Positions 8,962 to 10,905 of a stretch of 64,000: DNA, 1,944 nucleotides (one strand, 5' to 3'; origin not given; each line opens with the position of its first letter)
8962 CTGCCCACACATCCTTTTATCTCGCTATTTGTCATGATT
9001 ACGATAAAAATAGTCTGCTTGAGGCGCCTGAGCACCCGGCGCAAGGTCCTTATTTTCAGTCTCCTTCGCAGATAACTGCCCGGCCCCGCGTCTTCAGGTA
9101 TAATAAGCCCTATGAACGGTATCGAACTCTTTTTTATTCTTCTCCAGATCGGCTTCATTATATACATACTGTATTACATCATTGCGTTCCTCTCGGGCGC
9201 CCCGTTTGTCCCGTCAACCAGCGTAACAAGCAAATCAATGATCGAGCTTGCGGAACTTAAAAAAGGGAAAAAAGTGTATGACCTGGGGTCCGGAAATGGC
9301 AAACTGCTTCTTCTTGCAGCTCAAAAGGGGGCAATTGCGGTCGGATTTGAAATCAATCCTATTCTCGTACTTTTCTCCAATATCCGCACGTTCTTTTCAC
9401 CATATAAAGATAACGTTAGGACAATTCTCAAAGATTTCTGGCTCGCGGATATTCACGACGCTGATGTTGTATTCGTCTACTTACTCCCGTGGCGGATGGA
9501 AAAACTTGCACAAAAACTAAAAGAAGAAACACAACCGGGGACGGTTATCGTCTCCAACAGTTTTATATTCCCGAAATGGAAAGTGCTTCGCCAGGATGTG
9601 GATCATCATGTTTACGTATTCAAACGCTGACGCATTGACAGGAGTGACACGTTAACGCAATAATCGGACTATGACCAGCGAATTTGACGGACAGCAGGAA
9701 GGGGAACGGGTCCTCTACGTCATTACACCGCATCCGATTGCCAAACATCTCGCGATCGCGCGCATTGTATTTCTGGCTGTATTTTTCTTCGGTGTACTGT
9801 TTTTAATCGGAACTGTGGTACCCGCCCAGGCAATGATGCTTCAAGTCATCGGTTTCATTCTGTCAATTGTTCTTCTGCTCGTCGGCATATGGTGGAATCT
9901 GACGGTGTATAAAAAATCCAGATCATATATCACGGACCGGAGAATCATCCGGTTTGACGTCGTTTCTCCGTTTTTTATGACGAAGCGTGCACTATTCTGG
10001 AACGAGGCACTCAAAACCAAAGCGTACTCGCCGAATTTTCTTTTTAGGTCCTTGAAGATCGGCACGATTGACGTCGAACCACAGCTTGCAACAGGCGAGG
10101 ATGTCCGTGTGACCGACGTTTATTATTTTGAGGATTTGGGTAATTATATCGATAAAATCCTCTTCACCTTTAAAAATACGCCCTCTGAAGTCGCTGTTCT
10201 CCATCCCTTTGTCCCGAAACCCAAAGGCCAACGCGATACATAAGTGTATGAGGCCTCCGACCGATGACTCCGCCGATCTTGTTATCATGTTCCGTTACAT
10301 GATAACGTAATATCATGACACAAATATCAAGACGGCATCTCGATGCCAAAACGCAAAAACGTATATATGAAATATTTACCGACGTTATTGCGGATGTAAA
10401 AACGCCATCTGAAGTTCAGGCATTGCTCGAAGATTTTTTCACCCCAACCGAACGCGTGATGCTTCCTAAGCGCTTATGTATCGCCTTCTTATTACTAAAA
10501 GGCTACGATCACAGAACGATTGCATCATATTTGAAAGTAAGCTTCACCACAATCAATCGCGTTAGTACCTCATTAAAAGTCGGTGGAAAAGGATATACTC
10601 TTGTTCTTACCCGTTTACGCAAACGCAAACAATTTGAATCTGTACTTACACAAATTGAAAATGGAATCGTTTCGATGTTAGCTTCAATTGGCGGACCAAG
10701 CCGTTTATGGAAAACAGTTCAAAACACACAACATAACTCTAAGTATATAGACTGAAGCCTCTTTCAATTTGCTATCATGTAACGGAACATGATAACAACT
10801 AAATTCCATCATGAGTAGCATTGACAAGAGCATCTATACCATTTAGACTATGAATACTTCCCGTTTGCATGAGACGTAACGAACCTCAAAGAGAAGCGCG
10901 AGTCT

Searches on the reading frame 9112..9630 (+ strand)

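Call 6: search_protein_families(library=pfam, proteins=[window:9112-9630:+])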
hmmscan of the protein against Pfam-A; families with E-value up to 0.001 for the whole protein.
window:9112-9630:+ (172 aa): 2 families
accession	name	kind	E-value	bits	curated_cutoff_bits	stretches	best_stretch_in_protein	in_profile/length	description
PF13847.12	Methyltransf_31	-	1.7e-05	25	27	1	50-148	2-109/145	Methyltransferase domain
PF08123.19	DOT1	-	0.00056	20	23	0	41-83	32-76/205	Histone methylation protein DOT1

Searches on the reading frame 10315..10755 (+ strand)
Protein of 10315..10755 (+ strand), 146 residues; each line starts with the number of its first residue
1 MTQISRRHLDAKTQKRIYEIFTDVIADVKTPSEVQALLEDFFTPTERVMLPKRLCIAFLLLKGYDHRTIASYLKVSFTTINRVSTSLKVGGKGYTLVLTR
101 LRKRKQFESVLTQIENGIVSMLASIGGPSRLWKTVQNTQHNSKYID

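Call 6: search_protein_families(library=pfam, proteins=[window:10315-10755:+])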
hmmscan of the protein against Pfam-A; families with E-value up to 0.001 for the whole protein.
window:10315-10755:+ (146 aa): 1 family
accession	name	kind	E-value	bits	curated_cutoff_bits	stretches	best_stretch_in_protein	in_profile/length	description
PF01371.25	Trp_repressor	-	2.5e-15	56.8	27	1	20-101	5-87/88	Trp repressor protein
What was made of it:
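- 10315..10755 (+): TrpR/HisR-family helix-turn-helix regulator, 146 aa, with a helical C-terminal extension of about 45 residues. PF01371, 56.8 bits (call 6).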

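Call 13: search_protein_families(library=ncbifam, proteins=[window:10315-10755:+], max_evalue=0.01)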
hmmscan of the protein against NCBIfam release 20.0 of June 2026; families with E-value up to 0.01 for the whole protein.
window:10315-10755:+ (146 aa): 2 families
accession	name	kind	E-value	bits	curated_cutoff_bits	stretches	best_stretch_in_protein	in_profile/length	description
TIGR02531.1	yecD_yerC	hypoth_equivalog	2.1e-09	37.7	42.2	1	20-101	7-88/88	YerC/YecD family TrpR-related protein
TIGR01321.1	TrpR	equivalog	1.7e-06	28.3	67.25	1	14-88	5-80/94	trp operon repressor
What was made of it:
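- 10315..10755 (+): Below the cut-offs of TIGR02531 and TIGR01321 (call 13).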

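Call 14: find_homologous_proteins(query=window:10315-10752:+)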
Query window:10315-10752:+ (146 aa): 66 proteins with E <= 0.001 among 92 candidates.
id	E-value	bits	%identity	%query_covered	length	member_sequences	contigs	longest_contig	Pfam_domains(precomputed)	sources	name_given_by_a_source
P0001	1.1e-88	312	100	100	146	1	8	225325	PF01371.26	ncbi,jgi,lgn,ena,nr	ncbi:MAG TPA: Trp family transcriptional regulator [Patescibacteria group bacterium]|nr:Trp family t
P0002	4.1e-66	239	78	99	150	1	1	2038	PF01371.26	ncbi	-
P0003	3.1e-65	236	77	98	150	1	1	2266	PF01371.26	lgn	-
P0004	3.2e-65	236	78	94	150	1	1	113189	PF01371.26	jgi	jgi:uncharacterized protein YerC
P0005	4.0e-65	236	77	99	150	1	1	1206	PF01371.26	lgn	-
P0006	4.8e-65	236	75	99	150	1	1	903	PF01371.26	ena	-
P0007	1.8e-64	234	74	99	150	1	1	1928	PF01371.26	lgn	-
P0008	3.2e-63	230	74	99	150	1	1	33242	PF01371.26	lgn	-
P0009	5.5e-63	229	73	99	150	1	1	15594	PF01371.26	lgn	-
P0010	1.3e-62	228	74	99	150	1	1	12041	PF01371.26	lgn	-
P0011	6.9e-62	226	72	98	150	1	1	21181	PF01371.26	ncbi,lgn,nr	ncbi:trp operon repressor [Patescibacteria group bacterium]|nr:trp operon repressor [Patescibacteria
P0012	4.5e-61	223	73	99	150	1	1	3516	PF01371.26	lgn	-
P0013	5.7e-61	223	72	95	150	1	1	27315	PF01371.26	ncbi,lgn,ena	-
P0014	7.0e-61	222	70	99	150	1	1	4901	PF01371.26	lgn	-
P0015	6.3e-60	219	71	99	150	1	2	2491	PF01371.26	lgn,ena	-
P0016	7.1e-60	219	69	99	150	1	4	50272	PF01371.26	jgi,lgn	jgi:Trp operon repressor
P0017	9.8e-60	219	71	99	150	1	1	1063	PF01371.26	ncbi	-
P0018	1.5e-59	218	68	100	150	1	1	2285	PF01371.26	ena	-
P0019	3.8e-59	217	71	99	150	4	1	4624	PF01371.26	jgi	-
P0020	4.0e-59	217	69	99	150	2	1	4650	PF01371.26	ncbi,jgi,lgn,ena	-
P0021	5.6e-59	216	67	99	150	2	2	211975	PF01371.26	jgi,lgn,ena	jgi:Trp operon repressor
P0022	6.3e-59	216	69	99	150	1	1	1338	PF01371.26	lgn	-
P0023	6.6e-59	216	69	99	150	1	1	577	PF01371.26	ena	-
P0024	1.5e-58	215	67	99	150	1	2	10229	PF01371.26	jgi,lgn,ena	-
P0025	2.6e-58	214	66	99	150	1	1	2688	PF01371.26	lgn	-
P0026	1.1e-57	212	67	99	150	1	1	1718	PF01371.26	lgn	-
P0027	1.9e-57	211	68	99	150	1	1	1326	PF01371.26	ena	-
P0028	3.3e-57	210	67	99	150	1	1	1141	PF01371.26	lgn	-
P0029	3.4e-57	210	66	99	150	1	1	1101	PF01371.26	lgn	-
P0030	1.3e-56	208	74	90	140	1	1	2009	PF01371.26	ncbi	-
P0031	2.3e-56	208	67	97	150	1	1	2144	PF01371.26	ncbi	-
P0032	2.7e-56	207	68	95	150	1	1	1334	PF01371.26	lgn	-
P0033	1.3e-55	205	65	99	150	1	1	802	PF01371.26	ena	-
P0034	1.5e-55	205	68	99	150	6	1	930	PF01371.26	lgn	-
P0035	4.4e-55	203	66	99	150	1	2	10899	PF01371.26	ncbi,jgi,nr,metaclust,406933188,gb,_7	ncbi:MAG: hypothetical protein ACD_48C00152G0007 [uncultured bacterium]|nr:MAG: hypothetical protein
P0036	5.5e-55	203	66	98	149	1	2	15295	PF01371.26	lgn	-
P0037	7.9e-55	203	65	98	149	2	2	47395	PF01371.26,PF13936.13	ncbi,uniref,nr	ncbi:hypothetical protein A2Z00_00430 [Candidatus Gottesmanbacteria bacterium RBG_13_45_10]|uniref:T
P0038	1.2e-54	202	65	99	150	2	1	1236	PF01371.26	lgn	-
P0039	6.7e-54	200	65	99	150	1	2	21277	PF01371.26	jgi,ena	-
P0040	4.0e-52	194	66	98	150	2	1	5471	PF01371.26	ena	-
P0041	2.3e-51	191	64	98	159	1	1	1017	PF01371.26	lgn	-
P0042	5.2e-51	190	68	93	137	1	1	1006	PF01371.26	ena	-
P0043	7.4e-51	190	62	99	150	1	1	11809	PF01371.26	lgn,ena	-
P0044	3.0e-50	188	60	99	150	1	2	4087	PF01371.26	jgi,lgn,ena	jgi:uncharacterized protein YerC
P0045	3.5e-50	188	64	93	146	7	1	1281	PF01371.26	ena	-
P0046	7.8e-50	187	64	96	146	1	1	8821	PF01371.26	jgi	jgi:Trp operon repressor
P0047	1.7e-49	185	65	95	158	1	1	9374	PF01371.26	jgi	-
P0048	9.1e-49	183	74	80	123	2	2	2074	PF01371.26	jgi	-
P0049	1.1e-48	183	67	86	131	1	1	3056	PF01371.26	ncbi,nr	ncbi:MAG: Trp family transcriptional regulator [Candidatus Gottesmanbacteria bacterium]|nr:Trp famil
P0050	8.2e-47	177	59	92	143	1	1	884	PF01371.26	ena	-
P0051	1.9e-45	172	60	96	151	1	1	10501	PF01371.26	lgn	-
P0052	2.0e-43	166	53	100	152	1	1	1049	PF01371.26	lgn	-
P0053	2.0e-41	159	54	96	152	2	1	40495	PF01371.26,PF06227.18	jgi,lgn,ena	-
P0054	4.3e-40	155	58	91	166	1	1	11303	PF01371.26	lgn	-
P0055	5.0e-40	155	54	96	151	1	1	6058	PF01371.26,PF06227.18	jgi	jgi:Trp operon repressor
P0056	2.1e-39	153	53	96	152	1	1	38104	PF01371.26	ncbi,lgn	-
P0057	8.1e-38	148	75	63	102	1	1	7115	PF01371.26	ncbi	-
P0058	3.9e-37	145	58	84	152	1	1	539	PF01371.26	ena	-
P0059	1.1e-35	141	68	66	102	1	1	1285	PF01371.26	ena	-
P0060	6.4e-32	129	52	87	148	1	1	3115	PF01371.26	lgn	-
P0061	1.2e-31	128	52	81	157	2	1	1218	PF01371.26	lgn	-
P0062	2.7e-30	123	48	90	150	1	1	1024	PF01371.26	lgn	-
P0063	5.9e-29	119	47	94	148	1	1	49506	PF01371.26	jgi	-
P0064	1.0e-28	118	45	88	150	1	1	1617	PF01371.26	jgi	jgi:Trp operon repressor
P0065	6.2e-25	106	46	79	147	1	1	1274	PF01371.26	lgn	-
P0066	3.5e-24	104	44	91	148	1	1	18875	PF01371.26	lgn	-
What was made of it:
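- On Trp_repressor superfamily (Pfam PF01371): All 66 homologues carry a PF01371 annotation (call 14).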

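Call 18: find_related_loci(query=A1, collection=genome_contigs, flank=10000)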
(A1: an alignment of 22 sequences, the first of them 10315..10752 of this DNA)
Query A1 (146 aa) in genome_contigs; peptide patterns used: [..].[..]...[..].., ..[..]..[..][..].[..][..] (x = any residue, [..] = any of these).
79 stretches matched a pattern; 45 encode a relative of the query (tblastn E <= 1e-3); 45 distinct loci.
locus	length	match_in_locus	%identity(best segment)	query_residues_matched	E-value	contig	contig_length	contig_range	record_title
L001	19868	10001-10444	72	1-143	2e-70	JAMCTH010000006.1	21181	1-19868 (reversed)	MAG: Patescibacteria group bacterium isolate FK_Sedi_A_Bin.175 NODE_5588_length_21181_cov_4.32241, whole genome shotgun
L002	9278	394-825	72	1-144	6e-69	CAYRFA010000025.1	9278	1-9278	MAG TPA_asm: uncultured Gammaproteobacteria bacterium isolate SRP050083_co2_70 genome assembly, contig: NODE_6134_length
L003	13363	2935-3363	65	1-143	6e-63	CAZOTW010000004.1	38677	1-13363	MAG TPA_asm: uncultured Gammaproteobacteria bacterium isolate SRP080215_co1_129 genome assembly, contig: NODE_281_length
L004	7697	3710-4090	68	18-144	3e-59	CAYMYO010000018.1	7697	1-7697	MAG TPA_asm: uncultured Gammaproteobacteria bacterium isolate SRP302447_co1_58 genome assembly, contig: NODE_25684_lengt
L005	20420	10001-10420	58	1-140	2e-52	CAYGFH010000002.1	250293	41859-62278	MAG TPA_asm: uncultured Gammaproteobacteria bacterium isolate ERP113451_co1_294 genome assembly, contig: NODE_9_length_2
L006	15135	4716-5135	53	1-140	1e-46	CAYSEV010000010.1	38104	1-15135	MAG TPA_asm: uncultured Gammaproteobacteria bacterium isolate SRP342105_co1_249 genome assembly, contig: NODE_1348_lengt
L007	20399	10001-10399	43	1-133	9e-37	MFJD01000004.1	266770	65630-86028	MAG: Candidatus Gottesmanbacteria bacterium RBG_16_52_11 RBG_16_scaffold_141, whole genome shotgun sequence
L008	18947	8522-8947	39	1-142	4e-31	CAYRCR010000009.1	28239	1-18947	MAG TPA_asm: uncultured Gammaproteobacteria bacterium isolate SRP050083_co1_366 genome assembly, contig: NODE_587_length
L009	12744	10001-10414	42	1-138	3e-29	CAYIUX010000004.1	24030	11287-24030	MAG TPA_asm: uncultured Gammaproteobacteria bacterium isolate ERP119705_co5_62 genome assembly, contig: NODE_2480_length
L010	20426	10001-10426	37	1-143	6e-29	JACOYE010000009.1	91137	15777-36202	MAG: Candidatus Microgenomates bacterium isolate NC_groundwater_171_Ag_S-0.1um_39_14 S4_GD2017_2_S1_scaffold_101, whole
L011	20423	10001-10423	37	1-143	6e-29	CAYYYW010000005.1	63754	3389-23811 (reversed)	MAG TPA_asm: uncultured Gammaproteobacteria bacterium isolate SRP178699_co1_35 genome assembly, contig: NODE_361_length_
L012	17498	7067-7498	36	1-143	1e-26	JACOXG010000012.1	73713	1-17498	MAG: Candidatus Daviesbacteria bacterium isolate NC_groundwater_147_Ag_S-0.1um_38_19 S4_GD2017_2_S1_scaffold_682, whole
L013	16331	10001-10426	37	1-143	2e-28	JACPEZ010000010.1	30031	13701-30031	MAG: Candidatus Daviesbacteria bacterium isolate NC_groundwater_348_Ag_B-0.1um_41_18 GD18-4_B1_scaffold_150241, whole ge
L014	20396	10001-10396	35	1-133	2e-24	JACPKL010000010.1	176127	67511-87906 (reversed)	MAG: Candidatus Daviesbacteria bacterium isolate NC_groundwater_493_Ag_S-0.1um_36_17 S35_SO-1_scaffold_425031, whole gen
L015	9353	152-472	46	1-107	2e-23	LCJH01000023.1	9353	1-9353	MAG: Microgenomates group bacterium GW2011_GWA2_44_7 UW69_C0023, whole genome shotgun sequence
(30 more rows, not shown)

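Call 42: search_solved_structures(query=A1, max_evalue=1, show_alignments=3)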
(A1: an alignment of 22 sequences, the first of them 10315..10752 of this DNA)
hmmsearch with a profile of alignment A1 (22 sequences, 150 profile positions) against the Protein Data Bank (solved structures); distinct sequences matched with E-value up to 1: 20.
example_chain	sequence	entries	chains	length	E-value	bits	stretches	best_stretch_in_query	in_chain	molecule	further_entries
3frw_A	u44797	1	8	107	2.8e-10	43.5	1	18-107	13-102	Putative Trp repressor protein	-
3kor_A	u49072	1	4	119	3.6e-09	39.9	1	22-103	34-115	Possible Trp repressor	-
3g1c_A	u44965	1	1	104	3.6e-08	36.7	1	12-105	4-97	The TrpR like protein from Eubacterium eligens ATCC 27750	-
6ejw_A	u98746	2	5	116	0.016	18.3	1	20-97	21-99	Trp operon repressor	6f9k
6st7_A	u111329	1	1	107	0.018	18.2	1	20-90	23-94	Trp operon repressor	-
6st6_A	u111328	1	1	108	0.019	18.1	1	20-90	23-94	Trp operon repressor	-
3wrp_A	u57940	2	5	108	0.019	18.1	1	20-90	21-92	TRP REPRESSOR | Trp operon repressor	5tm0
1tro_A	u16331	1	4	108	0.022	17.9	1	21-90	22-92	PROTEIN (TRP REPRESSOR)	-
1jhg_A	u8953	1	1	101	0.024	17.8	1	21-90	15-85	TRP OPERON REPRESSOR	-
1co0_A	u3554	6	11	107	0.03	17.5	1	21-90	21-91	TRP OPERON REPRESSOR | TRP REPRESSOR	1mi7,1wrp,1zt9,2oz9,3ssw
1rcs_A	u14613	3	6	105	0.03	17.5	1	21-90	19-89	TRP REPRESSOR | HOLO TRP REPRESSOR | APO TRP REPRESSOR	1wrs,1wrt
6f7f_B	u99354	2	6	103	0.031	17.4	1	21-90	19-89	Trp operon repressor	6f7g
1trr_A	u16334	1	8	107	0.033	17.3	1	21-90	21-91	PROTEIN (TRP REPRESSOR)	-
6ejz_A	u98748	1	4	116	0.034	17.3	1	20-96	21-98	Trp operon repressor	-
7os9_AA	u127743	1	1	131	0.035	17.3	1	20-90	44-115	Trp operon repressor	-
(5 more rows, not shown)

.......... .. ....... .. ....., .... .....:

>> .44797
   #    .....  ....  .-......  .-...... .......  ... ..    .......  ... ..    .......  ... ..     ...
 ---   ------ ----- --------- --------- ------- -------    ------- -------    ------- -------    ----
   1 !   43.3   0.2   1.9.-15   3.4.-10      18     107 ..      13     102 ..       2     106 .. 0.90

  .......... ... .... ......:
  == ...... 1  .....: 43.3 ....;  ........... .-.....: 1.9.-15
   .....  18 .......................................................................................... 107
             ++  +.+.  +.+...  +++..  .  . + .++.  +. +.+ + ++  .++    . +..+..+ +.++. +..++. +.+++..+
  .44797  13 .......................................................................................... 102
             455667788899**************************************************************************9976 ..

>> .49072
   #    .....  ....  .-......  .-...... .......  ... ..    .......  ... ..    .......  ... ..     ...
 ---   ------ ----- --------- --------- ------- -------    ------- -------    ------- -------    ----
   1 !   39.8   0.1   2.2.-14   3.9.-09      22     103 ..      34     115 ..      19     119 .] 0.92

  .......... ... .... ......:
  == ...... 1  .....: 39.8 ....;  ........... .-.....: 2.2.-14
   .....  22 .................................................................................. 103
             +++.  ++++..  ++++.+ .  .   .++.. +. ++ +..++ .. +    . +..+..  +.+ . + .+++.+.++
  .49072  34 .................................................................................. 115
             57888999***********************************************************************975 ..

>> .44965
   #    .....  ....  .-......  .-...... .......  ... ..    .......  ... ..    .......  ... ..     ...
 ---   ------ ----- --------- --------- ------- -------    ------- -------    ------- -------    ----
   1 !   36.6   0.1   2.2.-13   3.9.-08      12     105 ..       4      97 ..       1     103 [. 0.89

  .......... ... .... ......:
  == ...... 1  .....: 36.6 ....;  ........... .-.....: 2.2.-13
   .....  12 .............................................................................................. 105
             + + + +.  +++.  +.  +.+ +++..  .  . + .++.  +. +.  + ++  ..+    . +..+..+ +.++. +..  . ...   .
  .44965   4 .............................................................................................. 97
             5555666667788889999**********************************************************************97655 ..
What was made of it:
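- On TrpR proper (NCBIfam TIGR01321 equivalog): E about 0.02 to E. coli TrpR chains (call 42).
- The protein scores 28.3 against a cut-off of 67.25 for the TrpR equivalog, and it is nearer to HisR-type proteins (calls 13, 42).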

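Call 44: predict_structure(alignment_id=A1)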
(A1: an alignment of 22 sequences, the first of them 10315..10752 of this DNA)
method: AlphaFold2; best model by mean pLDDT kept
length: 146 residues; sequences in the alignment: 22
mean_pLDDT: 69.0   pTM: 0.63
mean pLDDT of the five models: 69.0, 67.6, 67.1, 62.6, 62.2
residues with pLDDT >= 90: 0; 70-90: 70; 50-70: 68; < 50: 8
segments of 3 or more residues with pLDDT < 50: 1-5, 144-146
pLDDT, mean of each block of 10 residues (from residue 1): 53 68 72 75 69 81 80 80 80 72 63 67 58 61 49
secondary structure, 60 per line:
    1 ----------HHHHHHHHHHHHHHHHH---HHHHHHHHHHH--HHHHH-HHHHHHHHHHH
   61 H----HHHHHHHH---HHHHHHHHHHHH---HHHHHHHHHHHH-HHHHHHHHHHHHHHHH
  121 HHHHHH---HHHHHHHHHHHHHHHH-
elements in order: H11-27 H31-41 H44-48 H50-61 H66-73 H77-88 H92-103 H105-126 H130-145
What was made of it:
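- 10315..10755 (+): Structure model in call 44.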

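Call 46: fold_search(model_id=the predicted structure, library=pdb)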
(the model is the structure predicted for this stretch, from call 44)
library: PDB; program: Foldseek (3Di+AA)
matches with E <= 10: 335; with E <= 0.001: 0
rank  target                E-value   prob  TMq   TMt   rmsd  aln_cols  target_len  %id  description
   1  3kor_B                2.1e-02  1.00  0.37  0.52  12.1       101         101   30  Crystal structure of a putative Trp repressor from Staphylococcus aureus (released 2010-11-17)
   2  3frw_F                3.4e-02  1.00  0.39  0.58  12.4        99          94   23  Crystal structure of putative TrpR protein from Ruminococcus obeum (released 2009-01-20)
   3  3kor_C                3.4e-02  1.00  0.38  0.54  12.8       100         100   27  Crystal structure of a putative Trp repressor from Staphylococcus aureus (released 2010-11-17)
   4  3frw_G                3.6e-02  1.00  0.38  0.58  10.2        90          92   27  Crystal structure of putative TrpR protein from Ruminococcus obeum (released 2009-01-20)
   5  3kor_A                5.5e-02  1.00  0.38  0.53  12.4        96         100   28  Crystal structure of a putative Trp repressor from Staphylococcus aureus (released 2010-11-17)
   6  3frw_D                5.5e-02  0.99  0.38  0.58  11.9        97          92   24  Crystal structure of putative TrpR protein from Ruminococcus obeum (released 2009-01-20)
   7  3g1c                  6.1e-02  0.99  0.37  0.53  12.4        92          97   30  The crystal structure of a TrpR like protein from Eubacterium eligens ATCC 27750 (released 2009-02-17)
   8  3frw_C                8.3e-02  0.99  0.37  0.56  10.2        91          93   24  Crystal structure of putative TrpR protein from Ruminococcus obeum (released 2009-01-20)
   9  3frw_B                8.8e-02  0.99  0.38  0.56  12.4        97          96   26  Crystal structure of putative TrpR protein from Ruminococcus obeum (released 2009-01-20)
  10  3frw_E                9.2e-02  1.00  0.40  0.58   8.0        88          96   27  Crystal structure of putative TrpR protein from Ruminococcus obeum (released 2009-01-20)
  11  3frw_A                1.1e-01  0.99  0.38  0.57  12.0        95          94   25  Crystal structure of putative TrpR protein from Ruminococcus obeum (released 2009-01-20)
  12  1trr_A                1.4e-01  0.94  0.31  0.42  13.3        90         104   28  TANDEM BINDING IN CRYSTALS OF A TRP REPRESSOR/OPERATOR HALF-SITE COMPLEX (released 1993-10-21)
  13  1tro_E                2.8e-01  0.92  0.31  0.44  12.5        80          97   30  CRYSTAL STRUCTURE OF TRP REPRESSOR OPERATOR COMPLEX AT ATOMIC RESOLUTION (released 1994-01-31)
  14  1zt9_A                3.3e-01  0.80  0.28  0.38  12.5        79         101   28  E. coli trp repressor, tetragonal crystal form (released 2006-05-09)
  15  2oz9                  4.2e-01  0.77  0.33  0.44  13.2       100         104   26  E. coli TRP holorepressor, orthorhombic crystal form (released 2007-03-06)
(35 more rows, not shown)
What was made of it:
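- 10315..10755 (+): Nearest solved structures are 3FRW, 3KOR and 3G1C (calls 42, 46).
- On YerC/YecD = HisR (NCBIfam TIGR02531): It is nevertheless the nearest family by sequence and fold (calls 42, 46).
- Closest known: HisR. Same: It is the nearest relative by sequence and fold (E 3e-10 to 4e-8, call 42; Foldseek top hits, call 46).
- Its nearest solved relatives are HisR/YerC-type proteins (E 3e-10 to 4e-8, call 42; Foldseek top hits, call 46).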

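Call 66: search_protein_families(library=pfam, proteins=[L003:1224-2807:-], max_evalue=0.00001)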
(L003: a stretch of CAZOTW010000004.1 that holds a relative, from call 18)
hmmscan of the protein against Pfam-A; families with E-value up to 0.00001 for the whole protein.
L003:1224-2807:- (527 aa): 1 family
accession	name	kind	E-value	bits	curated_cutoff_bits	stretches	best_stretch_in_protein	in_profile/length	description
PF00004.35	AAA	-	3.3e-07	31.3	21.2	1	286-414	2-125/131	ATPase family associated with various cellular activities (AAA)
